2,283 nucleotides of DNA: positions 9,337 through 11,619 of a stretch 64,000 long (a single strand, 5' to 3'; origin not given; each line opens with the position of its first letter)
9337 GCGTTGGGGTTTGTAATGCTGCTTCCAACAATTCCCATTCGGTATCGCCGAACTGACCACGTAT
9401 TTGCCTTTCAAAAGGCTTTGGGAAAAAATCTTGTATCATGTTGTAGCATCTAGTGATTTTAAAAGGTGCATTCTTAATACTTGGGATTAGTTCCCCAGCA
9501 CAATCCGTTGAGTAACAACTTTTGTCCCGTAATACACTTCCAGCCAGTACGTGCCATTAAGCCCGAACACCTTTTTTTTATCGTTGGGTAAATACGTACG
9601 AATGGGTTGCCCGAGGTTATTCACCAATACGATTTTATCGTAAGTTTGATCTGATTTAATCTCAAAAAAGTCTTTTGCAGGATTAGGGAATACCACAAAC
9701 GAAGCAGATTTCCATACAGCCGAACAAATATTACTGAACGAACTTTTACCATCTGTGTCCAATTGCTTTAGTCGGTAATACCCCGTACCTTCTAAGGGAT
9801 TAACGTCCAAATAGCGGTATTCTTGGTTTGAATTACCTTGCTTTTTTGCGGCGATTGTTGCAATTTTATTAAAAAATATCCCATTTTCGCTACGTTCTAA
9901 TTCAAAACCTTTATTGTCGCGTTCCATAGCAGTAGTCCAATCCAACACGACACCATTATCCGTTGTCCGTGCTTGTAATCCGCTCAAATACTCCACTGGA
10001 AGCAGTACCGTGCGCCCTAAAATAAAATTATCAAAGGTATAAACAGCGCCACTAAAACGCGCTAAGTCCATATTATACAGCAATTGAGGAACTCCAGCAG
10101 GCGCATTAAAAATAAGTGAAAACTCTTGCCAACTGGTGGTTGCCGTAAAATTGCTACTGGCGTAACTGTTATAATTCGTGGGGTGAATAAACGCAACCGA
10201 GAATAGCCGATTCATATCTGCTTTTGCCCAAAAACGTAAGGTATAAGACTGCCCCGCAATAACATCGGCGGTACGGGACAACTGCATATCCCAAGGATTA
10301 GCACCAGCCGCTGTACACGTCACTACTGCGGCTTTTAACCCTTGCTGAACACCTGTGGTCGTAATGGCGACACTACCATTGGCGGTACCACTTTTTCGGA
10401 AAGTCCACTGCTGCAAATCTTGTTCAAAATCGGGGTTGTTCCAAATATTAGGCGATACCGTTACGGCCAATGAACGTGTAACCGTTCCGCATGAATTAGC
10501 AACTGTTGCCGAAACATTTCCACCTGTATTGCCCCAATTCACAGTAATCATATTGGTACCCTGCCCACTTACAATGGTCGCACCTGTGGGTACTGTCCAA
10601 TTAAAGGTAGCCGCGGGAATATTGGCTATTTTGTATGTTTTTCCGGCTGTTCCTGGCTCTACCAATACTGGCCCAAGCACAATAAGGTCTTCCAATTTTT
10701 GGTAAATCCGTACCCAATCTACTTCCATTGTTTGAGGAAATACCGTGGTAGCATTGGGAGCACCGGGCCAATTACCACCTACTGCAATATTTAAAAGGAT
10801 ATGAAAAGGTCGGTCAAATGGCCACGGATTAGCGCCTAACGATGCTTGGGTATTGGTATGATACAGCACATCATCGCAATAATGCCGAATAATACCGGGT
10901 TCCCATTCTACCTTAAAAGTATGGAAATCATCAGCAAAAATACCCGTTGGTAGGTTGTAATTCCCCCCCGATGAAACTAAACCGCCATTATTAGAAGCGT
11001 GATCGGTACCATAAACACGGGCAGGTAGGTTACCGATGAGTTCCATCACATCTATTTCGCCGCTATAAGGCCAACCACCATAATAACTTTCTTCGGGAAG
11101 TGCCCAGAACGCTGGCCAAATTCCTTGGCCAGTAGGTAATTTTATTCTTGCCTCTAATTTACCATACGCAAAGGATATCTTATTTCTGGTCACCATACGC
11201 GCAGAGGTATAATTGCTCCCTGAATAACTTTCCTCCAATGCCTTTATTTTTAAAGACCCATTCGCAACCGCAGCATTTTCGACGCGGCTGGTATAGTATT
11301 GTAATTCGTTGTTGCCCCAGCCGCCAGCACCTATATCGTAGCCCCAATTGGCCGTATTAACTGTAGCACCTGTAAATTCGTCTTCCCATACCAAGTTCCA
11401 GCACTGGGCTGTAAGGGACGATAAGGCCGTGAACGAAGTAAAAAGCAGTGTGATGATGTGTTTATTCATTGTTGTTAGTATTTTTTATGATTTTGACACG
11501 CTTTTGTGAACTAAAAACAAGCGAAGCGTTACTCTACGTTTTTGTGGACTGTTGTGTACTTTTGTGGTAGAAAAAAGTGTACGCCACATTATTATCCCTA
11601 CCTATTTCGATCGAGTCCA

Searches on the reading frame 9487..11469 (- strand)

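Call 45: search_protein_families(library=pfam, proteins=[window:9487-11469:-], max_evalue=0.00001)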
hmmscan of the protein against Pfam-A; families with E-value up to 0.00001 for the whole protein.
window:9487-11469:- (660 aa): 4 families
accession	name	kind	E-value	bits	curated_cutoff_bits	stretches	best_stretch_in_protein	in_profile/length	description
PF00722.28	Glyco_hydro_16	-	2.4e-22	79.7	22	1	62-253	10-174/175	Glycosyl hydrolases family 16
PF19408.5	PKD_6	-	2.2e-16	60.4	25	1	272-335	16-79/82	PKD-like domain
PF03935.22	SKN1_KRE6_Sbg1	-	1e-14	54.4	30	1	18-125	111-223/501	Beta-glucan synthesis-associated protein SKN1/KRE6/Sbg1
PF02018.23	CBM_4_9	-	9.5e-10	39.4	25.9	1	341-458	2-120/136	Carbohydrate binding domain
